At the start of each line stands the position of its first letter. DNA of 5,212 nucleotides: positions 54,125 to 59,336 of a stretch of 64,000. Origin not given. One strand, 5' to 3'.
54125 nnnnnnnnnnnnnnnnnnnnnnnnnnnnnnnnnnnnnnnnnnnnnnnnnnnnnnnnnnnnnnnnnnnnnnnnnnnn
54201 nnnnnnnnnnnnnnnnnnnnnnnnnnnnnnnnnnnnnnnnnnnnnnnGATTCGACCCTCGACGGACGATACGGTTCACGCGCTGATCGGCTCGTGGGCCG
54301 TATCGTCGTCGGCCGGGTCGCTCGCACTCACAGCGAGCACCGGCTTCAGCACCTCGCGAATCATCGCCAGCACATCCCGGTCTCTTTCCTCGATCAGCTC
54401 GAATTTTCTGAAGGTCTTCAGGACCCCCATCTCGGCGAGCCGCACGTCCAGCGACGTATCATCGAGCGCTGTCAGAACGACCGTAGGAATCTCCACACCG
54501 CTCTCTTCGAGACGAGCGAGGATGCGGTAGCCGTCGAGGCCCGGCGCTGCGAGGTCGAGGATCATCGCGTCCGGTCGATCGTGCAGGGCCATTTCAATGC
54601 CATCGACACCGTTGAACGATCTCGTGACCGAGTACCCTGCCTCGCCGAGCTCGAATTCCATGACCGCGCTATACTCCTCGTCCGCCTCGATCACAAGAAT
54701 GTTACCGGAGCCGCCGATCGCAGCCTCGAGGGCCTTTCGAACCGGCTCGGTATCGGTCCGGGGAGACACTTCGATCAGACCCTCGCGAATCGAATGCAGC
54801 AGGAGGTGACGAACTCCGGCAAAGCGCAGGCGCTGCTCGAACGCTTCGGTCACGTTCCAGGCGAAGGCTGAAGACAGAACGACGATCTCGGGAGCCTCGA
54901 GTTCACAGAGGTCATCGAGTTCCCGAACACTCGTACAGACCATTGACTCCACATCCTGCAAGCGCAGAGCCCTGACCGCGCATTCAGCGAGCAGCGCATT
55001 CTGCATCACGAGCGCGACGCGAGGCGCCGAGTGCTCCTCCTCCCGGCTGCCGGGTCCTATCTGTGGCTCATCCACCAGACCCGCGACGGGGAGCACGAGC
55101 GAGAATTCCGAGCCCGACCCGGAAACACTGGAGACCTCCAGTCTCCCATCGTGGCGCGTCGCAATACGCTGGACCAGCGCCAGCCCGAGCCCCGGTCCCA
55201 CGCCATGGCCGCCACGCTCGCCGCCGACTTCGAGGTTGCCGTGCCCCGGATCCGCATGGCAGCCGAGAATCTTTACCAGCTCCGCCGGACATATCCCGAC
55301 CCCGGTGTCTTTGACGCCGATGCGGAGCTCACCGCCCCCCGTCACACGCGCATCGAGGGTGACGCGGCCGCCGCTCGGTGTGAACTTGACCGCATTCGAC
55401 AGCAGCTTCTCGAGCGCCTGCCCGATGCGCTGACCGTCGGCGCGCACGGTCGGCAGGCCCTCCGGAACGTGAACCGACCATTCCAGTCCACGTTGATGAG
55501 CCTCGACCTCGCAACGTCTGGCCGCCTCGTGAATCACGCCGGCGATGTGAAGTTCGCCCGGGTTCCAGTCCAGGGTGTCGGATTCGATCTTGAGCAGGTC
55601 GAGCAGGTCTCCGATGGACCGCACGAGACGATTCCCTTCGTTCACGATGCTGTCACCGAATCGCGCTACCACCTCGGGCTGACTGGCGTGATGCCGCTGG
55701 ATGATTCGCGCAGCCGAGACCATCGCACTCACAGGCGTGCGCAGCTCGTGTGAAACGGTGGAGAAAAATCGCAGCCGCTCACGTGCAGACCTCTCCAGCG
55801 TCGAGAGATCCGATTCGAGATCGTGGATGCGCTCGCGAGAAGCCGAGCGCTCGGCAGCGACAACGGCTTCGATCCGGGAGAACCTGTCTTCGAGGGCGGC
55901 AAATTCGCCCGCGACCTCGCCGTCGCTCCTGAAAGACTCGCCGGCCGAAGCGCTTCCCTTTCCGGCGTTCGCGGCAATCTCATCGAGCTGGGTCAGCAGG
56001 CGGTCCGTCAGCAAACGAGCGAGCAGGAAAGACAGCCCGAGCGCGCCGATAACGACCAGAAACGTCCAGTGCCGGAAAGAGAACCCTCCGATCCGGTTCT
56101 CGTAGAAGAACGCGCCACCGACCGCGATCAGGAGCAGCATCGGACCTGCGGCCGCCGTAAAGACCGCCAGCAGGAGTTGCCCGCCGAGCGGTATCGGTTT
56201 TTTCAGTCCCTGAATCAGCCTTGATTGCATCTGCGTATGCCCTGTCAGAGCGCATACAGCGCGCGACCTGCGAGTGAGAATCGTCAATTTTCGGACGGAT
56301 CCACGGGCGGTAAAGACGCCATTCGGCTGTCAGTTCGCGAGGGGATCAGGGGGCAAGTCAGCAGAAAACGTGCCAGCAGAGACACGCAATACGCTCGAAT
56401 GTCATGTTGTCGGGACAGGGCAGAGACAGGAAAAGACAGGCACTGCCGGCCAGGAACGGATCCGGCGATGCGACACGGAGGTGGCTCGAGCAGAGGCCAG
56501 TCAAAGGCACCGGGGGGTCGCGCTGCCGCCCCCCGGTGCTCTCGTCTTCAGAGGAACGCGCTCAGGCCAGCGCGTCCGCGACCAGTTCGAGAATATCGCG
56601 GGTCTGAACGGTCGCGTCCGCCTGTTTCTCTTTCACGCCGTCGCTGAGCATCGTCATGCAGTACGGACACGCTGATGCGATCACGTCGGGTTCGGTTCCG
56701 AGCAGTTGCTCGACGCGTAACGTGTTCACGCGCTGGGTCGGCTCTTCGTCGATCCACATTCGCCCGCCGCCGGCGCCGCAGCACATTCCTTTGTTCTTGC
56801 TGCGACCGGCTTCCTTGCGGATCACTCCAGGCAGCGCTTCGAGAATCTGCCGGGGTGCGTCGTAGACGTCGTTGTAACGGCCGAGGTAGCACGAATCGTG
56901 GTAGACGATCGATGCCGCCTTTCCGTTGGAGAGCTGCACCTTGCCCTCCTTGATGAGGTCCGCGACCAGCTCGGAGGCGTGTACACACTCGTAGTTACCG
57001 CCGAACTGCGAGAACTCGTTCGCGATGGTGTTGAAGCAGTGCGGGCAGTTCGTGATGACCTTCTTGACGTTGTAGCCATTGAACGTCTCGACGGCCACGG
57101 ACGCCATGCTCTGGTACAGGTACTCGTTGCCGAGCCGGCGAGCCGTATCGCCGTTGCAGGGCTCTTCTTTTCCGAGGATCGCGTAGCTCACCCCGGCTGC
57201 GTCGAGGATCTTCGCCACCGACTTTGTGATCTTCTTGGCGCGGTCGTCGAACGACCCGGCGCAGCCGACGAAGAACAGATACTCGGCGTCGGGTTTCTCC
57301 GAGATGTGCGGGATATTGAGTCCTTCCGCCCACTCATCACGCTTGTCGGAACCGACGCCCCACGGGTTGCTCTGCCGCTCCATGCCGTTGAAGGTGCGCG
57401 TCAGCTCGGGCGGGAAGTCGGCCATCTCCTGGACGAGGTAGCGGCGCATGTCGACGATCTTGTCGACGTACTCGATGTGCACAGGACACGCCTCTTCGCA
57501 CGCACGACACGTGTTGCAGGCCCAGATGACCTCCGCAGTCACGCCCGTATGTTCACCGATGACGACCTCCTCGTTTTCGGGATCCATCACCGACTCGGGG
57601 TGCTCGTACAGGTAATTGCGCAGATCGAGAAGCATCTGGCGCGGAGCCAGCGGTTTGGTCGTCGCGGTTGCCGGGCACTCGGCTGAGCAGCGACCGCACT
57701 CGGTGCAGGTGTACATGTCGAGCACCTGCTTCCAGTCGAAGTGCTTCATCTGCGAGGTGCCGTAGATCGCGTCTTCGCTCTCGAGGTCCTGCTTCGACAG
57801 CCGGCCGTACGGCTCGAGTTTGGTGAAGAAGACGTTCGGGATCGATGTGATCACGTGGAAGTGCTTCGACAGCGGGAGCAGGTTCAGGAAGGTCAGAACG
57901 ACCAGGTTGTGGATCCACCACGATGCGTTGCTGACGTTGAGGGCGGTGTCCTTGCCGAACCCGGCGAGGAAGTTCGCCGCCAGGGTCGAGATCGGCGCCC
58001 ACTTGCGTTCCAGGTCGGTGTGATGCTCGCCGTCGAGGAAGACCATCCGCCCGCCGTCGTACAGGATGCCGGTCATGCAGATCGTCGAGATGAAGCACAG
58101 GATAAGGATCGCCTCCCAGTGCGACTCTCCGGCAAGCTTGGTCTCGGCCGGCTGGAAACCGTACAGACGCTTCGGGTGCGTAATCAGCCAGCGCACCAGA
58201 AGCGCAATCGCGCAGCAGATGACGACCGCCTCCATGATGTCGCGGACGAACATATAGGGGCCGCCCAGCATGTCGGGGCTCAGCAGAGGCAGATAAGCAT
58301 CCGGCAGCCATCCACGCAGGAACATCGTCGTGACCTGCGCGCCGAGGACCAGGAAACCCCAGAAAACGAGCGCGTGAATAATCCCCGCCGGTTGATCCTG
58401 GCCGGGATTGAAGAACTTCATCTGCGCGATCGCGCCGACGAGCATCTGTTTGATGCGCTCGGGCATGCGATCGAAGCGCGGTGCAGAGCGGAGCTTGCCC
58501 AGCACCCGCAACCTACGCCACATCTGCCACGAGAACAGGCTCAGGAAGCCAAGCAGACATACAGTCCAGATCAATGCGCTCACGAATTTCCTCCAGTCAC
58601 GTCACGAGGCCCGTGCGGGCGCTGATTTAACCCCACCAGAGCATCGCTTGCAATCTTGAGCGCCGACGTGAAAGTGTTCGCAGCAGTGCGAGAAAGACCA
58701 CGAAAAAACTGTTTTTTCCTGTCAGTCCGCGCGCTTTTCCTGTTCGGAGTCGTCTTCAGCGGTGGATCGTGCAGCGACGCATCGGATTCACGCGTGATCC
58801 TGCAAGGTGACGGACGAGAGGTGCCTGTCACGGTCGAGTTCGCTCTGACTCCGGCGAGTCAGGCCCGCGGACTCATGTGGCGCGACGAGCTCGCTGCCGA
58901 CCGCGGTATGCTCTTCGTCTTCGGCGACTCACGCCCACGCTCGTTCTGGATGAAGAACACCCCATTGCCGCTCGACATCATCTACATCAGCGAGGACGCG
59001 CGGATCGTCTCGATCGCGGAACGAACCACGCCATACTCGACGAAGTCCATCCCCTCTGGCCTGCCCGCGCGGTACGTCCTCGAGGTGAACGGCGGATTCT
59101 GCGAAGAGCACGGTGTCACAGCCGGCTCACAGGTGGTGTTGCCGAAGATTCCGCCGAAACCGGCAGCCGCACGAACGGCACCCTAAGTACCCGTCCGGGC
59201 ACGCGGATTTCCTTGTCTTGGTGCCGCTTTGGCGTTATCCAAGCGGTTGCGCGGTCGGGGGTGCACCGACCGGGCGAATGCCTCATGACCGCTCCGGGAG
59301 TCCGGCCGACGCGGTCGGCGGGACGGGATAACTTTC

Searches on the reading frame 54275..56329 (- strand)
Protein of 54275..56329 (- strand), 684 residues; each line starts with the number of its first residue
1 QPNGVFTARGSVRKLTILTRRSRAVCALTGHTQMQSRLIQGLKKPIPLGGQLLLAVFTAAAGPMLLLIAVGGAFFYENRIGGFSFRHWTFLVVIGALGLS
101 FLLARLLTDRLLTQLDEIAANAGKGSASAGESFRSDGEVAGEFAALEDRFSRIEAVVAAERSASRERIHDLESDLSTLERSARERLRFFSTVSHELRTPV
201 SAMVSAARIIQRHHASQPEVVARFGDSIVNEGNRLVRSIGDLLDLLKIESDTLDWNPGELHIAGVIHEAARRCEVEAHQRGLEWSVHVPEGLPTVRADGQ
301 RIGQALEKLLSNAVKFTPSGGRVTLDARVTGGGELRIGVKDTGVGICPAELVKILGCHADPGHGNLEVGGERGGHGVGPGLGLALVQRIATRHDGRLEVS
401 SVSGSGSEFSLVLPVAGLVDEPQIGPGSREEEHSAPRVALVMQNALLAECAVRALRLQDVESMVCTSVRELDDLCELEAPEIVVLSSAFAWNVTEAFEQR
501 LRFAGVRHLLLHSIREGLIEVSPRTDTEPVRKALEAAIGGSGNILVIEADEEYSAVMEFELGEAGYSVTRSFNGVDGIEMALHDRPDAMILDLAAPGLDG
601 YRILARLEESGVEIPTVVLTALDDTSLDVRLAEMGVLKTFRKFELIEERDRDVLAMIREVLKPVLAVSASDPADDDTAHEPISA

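Call 15: search_protein_families(library=pfam, proteins=[window:54275-56329:-])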
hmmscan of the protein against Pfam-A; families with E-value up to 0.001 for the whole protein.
window:54275-56329:- (684 aa): 3 families
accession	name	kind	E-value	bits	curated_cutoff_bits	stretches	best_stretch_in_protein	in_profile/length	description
PF02518.31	HATPase_c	-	4.4e-19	69.4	26.4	1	298-415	2-109/111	Histidine kinase-, DNA gyrase B-, and HSP90-like ATPase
PF00512.31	HisKA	-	6.2e-14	52.2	26.9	1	185-250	2-65/66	His Kinase A (phospho-acceptor) domain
PF00072.30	Response_reg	-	7.2e-12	45.9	30.2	1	544-642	1-99/111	Response regulator receiver domain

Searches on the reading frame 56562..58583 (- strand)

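Call 4: search_protein_families(library=pfam, proteins=[window:56562-58583:-])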
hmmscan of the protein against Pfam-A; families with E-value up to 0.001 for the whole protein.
window:56562-58583:- (673 aa): 8 families
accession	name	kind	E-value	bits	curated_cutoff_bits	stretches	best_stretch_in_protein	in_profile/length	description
PF02754.22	CCG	-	2.4e-31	108.1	20.6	2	559-646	1-84/85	Cysteine-rich domain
PF13183.11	Fer4_8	-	3.2e-11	44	27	1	290-370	2-68/68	4Fe-4S dicluster domain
PF13187.11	Fer4_9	-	1.7e-09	38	27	1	293-369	2-50/52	4Fe-4S dicluster domain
PF13237.11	Fer4_10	-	1.6e-08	34.8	25.5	1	287-367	3-53/53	4Fe-4S dicluster domain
PF13484.11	Fer4_16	-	7.2e-07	30.3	30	0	292-316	1-24/66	4Fe-4S double cluster binding domain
PF13534.11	Fer4_17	-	8.8e-05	23.4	22.2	1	293-370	2-60/61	4Fe-4S dicluster domain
PF12797.12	Fer4_2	-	0.00022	21.4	24.5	0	284-305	1-22/22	4Fe-4S binding domain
PF12838.12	Fer4_7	-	0.00028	21.7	27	0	292-369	1-51/52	4Fe-4S dicluster domain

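Call 5: search_protein_families(library=ncbifam, proteins=[window:56562-58583:-])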
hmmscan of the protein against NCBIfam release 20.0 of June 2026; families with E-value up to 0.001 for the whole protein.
window:56562-58583:- (673 aa): 26 families (the best 25 are shown)
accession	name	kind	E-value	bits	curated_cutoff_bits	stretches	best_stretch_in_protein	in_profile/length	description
NF004898.0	PRK06259.1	equivalog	8.7e-43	146.7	385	1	277-670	120-486/488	fumarate reductase (CoM/CoB) subunit TfrB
NF045670.1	quin_L_LdhH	equivalog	2.1e-25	89.2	800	1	426-660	460-699/706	L-lactate dehydrogenase (quinone) large subunit LdhH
NF045724.1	ferredox_TmcB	equivalog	7.8e-20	70.8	735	1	291-658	41-416/430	electron transfer complex ferredoxin TmcB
NF045663.1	diclust_near_Sec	equivalog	5.2e-17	61.2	530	1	336-649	337-621/759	pyridine nucleotide-disulfide oxidoreductase/dicluster-binding protein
NF045796.1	DsrK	equivalog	1.1e-14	53.9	400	1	352-613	116-378/453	sulfate reduction electron transfer complex DsrMKJOP subunit DsrK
NF008369.0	PRK11168.1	equivalog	4.9e-11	42.1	278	1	427-649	161-383/401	anaerobic glycerol-3-phosphate dehydrogenase subunit C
NF008434.0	PRK11274.1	equivalog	6.2e-11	41.8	333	1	535-651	281-393/409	glycolate oxidase subunit GlcF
TIGR00384.1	dhsB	subfamily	2.3e-10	40.3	88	1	278-378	127-220/222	succinate dehydrogenase and fumarate reductase iron-sulfur protein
NF038018.1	qmoC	equivalog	7.8e-10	38.7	300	0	20-174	175-312/360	quinone-interacting membrane-bound oxidoreductase complex subunit QmoC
NF004616.0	PRK05950.1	subfamily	2.7e-09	36.5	228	1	277-386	134-236/238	succinate dehydrogenase iron-sulfur subunit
NF045711.1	sulf_resp_HmcF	equivalog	1.6e-08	33.8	750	1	509-648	279-427/457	sulfate respiration complex iron-sulfur protein HmcF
NF009226.0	PRK12576.1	equivalog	1.9e-08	34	344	1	276-382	139-236/317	succinate dehydrogenase/fumarate reductase iron-sulfur subunit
TIGR03288.1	CoB_CoM_SS_B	equivalog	1.1e-07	31.4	345.15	1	557-649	144-240/290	CoB--CoM heterodisulfide reductase subunit B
NF010071.0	PRK13552.1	equivalog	7.4e-07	28.7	264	1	277-386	135-238/241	fumarate reductase iron-sulfur subunit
TIGR03290.1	CoB_CoM_SS_C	equivalog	2e-06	27.8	160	1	292-386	3-78/144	CoB--CoM heterodisulfide reductase subunit C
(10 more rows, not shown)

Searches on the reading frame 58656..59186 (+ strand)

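Call 4: search_protein_families(library=pfam, proteins=[window:58656-59186:+])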
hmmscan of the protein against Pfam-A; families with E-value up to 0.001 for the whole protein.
window:58656-59186:+ (176 aa): 1 family
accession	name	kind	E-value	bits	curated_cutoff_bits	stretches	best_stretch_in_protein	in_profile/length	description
PF02643.20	DUF192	-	5.4e-34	116.7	27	1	58-160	1-94/96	Uncharacterized ACR, COG1430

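Call 5: search_protein_families(library=ncbifam, proteins=[window:58656-59186:+])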
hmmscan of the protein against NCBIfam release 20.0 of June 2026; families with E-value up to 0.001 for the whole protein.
window:58656-59186:+ (176 aa): 1 family
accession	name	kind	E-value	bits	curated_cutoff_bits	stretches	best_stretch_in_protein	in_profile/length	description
NF002996.0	PRK03760.1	equivalog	3.8e-05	23.6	146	1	48-160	5-114/121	hypothetical protein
